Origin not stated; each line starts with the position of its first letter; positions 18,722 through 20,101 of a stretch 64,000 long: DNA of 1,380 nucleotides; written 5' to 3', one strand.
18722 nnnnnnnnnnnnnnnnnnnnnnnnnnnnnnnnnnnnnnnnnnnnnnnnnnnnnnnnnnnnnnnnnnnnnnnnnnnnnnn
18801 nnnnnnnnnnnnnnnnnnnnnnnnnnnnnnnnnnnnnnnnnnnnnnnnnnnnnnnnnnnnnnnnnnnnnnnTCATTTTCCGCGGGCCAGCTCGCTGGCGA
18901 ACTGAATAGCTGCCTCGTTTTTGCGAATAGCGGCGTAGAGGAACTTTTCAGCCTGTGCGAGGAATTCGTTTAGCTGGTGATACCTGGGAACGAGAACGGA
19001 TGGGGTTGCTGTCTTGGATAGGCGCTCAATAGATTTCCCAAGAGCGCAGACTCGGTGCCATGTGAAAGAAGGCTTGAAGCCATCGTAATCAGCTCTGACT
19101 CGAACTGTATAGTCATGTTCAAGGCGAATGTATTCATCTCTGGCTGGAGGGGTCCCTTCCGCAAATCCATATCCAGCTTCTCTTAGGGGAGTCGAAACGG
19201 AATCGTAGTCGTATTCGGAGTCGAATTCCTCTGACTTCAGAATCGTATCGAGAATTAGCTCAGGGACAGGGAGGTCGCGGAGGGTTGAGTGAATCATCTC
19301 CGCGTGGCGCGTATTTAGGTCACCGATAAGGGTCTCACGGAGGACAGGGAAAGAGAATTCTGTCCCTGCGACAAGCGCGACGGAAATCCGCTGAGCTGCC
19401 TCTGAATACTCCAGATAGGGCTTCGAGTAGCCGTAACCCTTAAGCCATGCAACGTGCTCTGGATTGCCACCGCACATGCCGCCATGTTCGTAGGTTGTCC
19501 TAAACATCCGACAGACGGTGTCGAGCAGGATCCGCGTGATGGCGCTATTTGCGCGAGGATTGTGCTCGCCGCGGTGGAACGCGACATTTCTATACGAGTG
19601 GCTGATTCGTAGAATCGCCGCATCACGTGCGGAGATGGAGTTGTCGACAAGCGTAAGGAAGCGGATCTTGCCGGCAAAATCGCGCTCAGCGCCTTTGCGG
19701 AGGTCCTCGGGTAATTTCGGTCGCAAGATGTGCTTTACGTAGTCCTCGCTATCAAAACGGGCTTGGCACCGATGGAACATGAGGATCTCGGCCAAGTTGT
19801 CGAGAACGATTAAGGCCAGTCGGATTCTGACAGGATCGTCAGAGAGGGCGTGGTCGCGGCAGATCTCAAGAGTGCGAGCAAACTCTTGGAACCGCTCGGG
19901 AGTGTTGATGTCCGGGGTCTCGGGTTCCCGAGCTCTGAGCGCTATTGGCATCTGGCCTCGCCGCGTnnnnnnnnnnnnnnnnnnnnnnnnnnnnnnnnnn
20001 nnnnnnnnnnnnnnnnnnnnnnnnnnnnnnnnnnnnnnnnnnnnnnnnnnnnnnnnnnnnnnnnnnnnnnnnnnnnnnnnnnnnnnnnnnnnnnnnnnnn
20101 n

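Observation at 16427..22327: Tightly coupled four-gene operon: RloC-like zinc-hook ATPase, two HEPN proteins and a nuclease-like protein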

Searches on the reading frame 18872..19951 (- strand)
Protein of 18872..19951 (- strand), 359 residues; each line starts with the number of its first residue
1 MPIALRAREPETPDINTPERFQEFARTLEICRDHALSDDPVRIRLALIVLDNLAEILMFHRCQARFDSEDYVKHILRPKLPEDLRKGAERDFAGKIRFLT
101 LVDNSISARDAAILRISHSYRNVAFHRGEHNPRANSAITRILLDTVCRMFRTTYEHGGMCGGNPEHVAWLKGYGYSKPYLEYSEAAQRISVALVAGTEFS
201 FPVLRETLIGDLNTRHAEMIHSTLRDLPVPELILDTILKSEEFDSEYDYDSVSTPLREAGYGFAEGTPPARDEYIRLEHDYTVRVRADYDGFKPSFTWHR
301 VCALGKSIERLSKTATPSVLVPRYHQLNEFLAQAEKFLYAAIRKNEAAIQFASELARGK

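Call 4: search_protein_families(library=pfam, proteins=[window:18872-19951:-], max_evalue=1)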
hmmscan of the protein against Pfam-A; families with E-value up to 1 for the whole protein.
window:18872-19951:- (359 aa): 0 families

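Call 5: search_protein_families(library=padloc, proteins=[window:18872-19951:-], max_evalue=1)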
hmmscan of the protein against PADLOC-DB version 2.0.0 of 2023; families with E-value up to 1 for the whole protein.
window:18872-19951:- (359 aa): 0 families

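Call 6: search_protein_families(library=ncbifam, proteins=[window:18872-19951:-], max_evalue=1)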
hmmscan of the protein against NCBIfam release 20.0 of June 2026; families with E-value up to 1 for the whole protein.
window:18872-19951:- (359 aa): 0 families

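Call 8: find_homologous_proteins(query=window:18872-19951:-)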
Query window:18872-19951:- (359 aa): 6 proteins with E <= 0.001 among 6005 candidates.
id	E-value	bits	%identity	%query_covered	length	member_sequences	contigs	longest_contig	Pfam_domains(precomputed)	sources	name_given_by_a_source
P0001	6.8e-241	816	100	100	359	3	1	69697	-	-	-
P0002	5.6e-141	488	61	100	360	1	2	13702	-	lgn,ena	-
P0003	6.0e-133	461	62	93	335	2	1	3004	-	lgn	-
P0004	3.2e-86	308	42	99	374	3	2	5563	-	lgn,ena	-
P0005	8.3e-77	277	40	96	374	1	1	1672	-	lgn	-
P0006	1.1e-74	270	40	97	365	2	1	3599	-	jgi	jgi:hypothetical protein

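Call 10: find_encoding_contigs(protein=P0002, flank=8000, max_places=3)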
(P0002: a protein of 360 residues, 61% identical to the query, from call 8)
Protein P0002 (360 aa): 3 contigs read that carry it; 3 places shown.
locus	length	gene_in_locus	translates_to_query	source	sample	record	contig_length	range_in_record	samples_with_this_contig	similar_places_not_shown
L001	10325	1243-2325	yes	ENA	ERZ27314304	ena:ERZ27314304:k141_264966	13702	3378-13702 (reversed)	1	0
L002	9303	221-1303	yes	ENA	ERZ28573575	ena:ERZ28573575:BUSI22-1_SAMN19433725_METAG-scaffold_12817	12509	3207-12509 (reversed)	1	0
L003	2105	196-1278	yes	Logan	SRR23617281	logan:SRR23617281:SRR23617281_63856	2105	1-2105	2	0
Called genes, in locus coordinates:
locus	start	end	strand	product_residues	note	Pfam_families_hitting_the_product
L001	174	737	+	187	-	-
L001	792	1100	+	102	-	-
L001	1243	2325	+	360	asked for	-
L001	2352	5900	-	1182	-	PF00270:DEAD, PF04851:ResIII (weak)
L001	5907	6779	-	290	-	-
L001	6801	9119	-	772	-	PF01555:N6_N4_Mtase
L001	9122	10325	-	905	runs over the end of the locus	PF04851:ResIII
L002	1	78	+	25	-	?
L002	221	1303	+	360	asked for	-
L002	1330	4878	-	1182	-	PF00270:DEAD, PF04851:ResIII (weak)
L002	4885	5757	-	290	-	-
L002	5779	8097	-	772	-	PF01555:N6_N4_Mtase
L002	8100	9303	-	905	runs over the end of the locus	PF04851:ResIII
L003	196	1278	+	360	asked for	-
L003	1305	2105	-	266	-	?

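Call 11: find_encoding_contigs(protein=P0004, flank=8000, max_places=3)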
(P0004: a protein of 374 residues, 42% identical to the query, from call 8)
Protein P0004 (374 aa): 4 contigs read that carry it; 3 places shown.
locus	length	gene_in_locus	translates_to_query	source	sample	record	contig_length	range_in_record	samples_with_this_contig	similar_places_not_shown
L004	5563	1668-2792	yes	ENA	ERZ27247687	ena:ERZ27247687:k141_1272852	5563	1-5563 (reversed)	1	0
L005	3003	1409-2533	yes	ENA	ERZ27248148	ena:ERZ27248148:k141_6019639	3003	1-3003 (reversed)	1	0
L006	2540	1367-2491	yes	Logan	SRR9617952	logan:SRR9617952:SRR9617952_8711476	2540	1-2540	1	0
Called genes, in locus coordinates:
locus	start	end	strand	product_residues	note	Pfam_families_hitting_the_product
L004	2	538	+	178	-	?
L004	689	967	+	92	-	PF12441:CopG_antitoxin (weak)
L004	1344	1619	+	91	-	-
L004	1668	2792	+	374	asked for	-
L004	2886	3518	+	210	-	-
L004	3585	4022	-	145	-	-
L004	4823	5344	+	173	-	-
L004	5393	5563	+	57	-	?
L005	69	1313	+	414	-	-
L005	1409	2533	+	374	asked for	-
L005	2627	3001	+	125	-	?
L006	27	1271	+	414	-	-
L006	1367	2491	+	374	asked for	-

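Call 16: find_encoding_contigs(protein=P0006, flank=9000, max_places=2)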
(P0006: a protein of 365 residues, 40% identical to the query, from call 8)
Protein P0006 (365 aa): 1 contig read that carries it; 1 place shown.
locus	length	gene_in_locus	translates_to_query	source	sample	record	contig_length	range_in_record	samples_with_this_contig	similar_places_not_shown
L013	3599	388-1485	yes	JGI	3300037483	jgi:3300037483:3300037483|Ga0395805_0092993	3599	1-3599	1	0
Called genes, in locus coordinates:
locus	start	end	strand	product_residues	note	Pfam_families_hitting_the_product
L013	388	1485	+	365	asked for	-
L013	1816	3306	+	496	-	PF00078:RVT_1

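Call 24: search_protein_families(library=pfam, proteins=[L005:69-1313:+, L004:2886-3518:+, L001:174-737:+, L001:792-1100:+], max_evalue=0.01)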
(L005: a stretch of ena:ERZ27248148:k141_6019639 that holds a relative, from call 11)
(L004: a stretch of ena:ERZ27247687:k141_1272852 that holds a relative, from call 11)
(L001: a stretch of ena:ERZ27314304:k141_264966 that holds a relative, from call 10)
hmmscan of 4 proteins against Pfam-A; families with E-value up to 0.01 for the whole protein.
L005:69-1313:+ (414 aa): 1 family
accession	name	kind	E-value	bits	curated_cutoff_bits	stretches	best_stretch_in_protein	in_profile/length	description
PF08797.16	HIRAN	-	0.0054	17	24.7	0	49-117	2-61/96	HIRAN domain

L004:2886-3518:+ (210 aa): 0 families

L001:174-737:+ (187 aa): 0 families

L001:792-1100:+ (102 aa): 1 family
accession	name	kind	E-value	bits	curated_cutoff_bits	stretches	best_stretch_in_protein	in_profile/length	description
PF06496.16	DUF1097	-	0.0063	17.2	24.6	1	55-97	96-138/142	Protein of unknown function (DUF1097)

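Call 25: search_protein_families(library=padloc, proteins=[L005:69-1313:+, L004:2886-3518:+], max_evalue=0.01)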
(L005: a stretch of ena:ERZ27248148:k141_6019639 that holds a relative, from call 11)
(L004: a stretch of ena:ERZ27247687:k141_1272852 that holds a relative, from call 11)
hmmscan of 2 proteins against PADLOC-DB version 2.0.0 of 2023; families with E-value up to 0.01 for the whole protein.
L005:69-1313:+ (414 aa): 0 families

L004:2886-3518:+ (210 aa): 0 families

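Call 54: predict_structure(alignment_id=A1)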
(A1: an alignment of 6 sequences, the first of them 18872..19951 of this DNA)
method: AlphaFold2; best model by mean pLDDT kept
length: 359 residues; sequences in the alignment: 6
mean_pLDDT: 83.0   pTM: 0.77
mean pLDDT of the five models: 83.0, 81.0, 78.8, 65.6, 50.4
residues with pLDDT >= 90: 124; 70-90: 188; 50-70: 35; < 50: 12
segments of 3 or more residues with pLDDT < 50: 1-12
pLDDT, mean of each block of 10 residues (from residue 1): 36 71 93 93 93 90 77 67 73 86 87 91 63 89 95 77 75 83 91 91 92 91 79 81 88 84 76 91 92 89 93 86 91 87 79 69
secondary structure, 60 per line:
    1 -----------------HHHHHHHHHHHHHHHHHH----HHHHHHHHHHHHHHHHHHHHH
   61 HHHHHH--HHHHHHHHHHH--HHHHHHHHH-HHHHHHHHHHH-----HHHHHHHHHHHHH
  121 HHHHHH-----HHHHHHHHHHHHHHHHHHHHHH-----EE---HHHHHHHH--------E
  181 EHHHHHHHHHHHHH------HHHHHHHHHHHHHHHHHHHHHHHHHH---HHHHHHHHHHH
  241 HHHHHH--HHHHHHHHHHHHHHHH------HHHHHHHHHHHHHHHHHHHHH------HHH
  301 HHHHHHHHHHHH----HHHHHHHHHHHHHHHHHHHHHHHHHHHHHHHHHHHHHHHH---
elements in order: H18-35 H40-66 H69-79 H82-90 H92-102 H108-126 H132-153 H164-171 H182-194 H201-226 H230-246 H249-264 H271-291 H298-312 H317-356

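Call 58: fold_search(model_id=the predicted structure, library=pdb)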
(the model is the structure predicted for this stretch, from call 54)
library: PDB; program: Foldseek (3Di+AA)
matches with E <= 10: 225; with E <= 0.001: 0
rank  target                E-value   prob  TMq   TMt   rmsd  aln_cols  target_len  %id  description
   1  8rd2_A                9.8e-02  0.25  0.13  0.12  29.3       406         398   12  Trypanosoma brucei Invariant Surface Glycoprotein 75 (ISG75) (released 2024-02-14)
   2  9ngj_A                4.2e-01  0.12  0.13  0.09  26.2       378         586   13  CryoEM structure of human ABCD3 bound to Phytanoyl-CoA (released 2025-12-17)
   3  8v6k_A                4.8e-01  0.12  0.14  0.09  18.9       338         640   11  Apo-state cryo-EM structure of human TRPV3 in cNW30 nanodiscs (released 2024-04-17)
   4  9bku_A                5.2e-01  0.08  0.11  0.08  23.3       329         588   13  Cryo-EM structure of TRPV3 K169A in nanodiscs incubated with NASPM (released 2025-05-21)
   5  9w32_A                6.5e-01  0.07  0.13  0.12  25.9       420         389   12  antagonist 1-bound inactive SSTR5 structure (released 2026-01-21)
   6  9mg8_A                6.7e-01  0.10  0.15  0.15  20.3       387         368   12  Crystal Structure of b-iTHR-110 (released 2025-12-17)
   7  6h2x                  8.0e-01  0.05  0.10  0.10  57.7       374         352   12  MukB coiled-coil elbow from E. coli (released 2019-03-06)
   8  8u3a_A                9.9e-01  0.06  0.10  0.12  23.4       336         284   12  TRPV1 in nanodisc bound with PI-Br4 bound in Conformation 1 (monomer) (released 2024-05-08)
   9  9ntt_A                9.9e-01  0.06  0.11  0.11  32.9       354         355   14  Identification and non-clinical characterization of SAR444200, a novel anti-GPC3 T-cell engager for the treatment of G (released 2026-01-14)
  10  8bhw_A                1.2e+00  0.08  0.14  0.15  35.8       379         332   11  Full-length bacterial polysaccharide co-polymerase WzzE from E. coli. C4 symmetry (released 2023-07-26)
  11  8snb_1E               1.2e+00  0.06  0.12  0.10  36.9       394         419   14  atomic model of sea urchin sperm doublet microtubule (48-nm periodicity) (released 2023-06-28)
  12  8gel_A                1.3e+00  0.06  0.13  0.10  24.6       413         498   12  Cryo-EM structure of synthetic tetrameric building block sC4 (released 2024-03-13)
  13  6u1s_A                1.5e+00  0.07  0.12  0.14  24.4       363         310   11  Cryo-EM structure of a de novo designed 16-helix transmembrane nanopore, TMHC8_R. (released 2020-08-19)
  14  4ry2_A                1.5e+00  0.11  0.17  0.11  24.9       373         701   11  Crystal structure of the peptidase-containing ABC transporter PCAT1 (released 2015-07-22)
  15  8snb_1G               1.5e+00  0.07  0.12  0.14  32.5       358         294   13  atomic model of sea urchin sperm doublet microtubule (48-nm periodicity) (released 2023-06-28)
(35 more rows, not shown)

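Call 65: search_solved_structures(query=A1, max_evalue=10, show_alignments=2)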
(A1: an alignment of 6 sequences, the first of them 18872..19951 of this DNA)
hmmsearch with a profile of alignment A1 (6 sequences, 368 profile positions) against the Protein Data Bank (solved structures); distinct sequences matched with E-value up to 10: 1.
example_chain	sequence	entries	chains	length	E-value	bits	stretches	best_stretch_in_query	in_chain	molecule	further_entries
4tr5_A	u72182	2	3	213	0.13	14.2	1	241-324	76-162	C3larvin | Toxin-like protein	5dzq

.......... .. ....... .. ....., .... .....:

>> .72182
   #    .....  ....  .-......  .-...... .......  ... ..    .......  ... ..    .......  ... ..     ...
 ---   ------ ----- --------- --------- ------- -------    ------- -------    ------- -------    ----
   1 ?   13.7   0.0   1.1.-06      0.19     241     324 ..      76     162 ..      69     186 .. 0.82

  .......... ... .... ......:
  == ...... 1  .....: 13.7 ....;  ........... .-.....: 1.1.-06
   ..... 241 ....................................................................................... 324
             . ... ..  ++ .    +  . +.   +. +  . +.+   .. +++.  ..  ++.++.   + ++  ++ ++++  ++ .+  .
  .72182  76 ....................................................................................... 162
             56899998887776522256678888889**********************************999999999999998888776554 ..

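Call 67: search_protein_families(library=pfam, alignment_id=A1, max_evalue=10)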
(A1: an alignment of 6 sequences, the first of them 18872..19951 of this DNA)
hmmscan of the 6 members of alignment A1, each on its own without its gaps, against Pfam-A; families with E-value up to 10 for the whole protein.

A. member 1, window:18872-19951:- (359 aa): 0 families

B. families by the number of members that match (of 6 scanned): 2 families
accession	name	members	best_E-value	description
PF12658.13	Ten1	2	0.084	Telomere capping, CST complex subunit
PF02671.26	PAH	1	0.047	Paired amphipathic helix repeat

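Call 74: find_related_loci(query=A1, collection=viral_contigs, flank=8000)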
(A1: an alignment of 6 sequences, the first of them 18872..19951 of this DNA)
Query A1 (359 aa) in viral_contigs; peptide patterns used: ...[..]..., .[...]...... (x = any residue, [..] = any of these).
63 stretches matched a pattern, but none encodes a relative of the query by tblastn (E <= 1e-3).
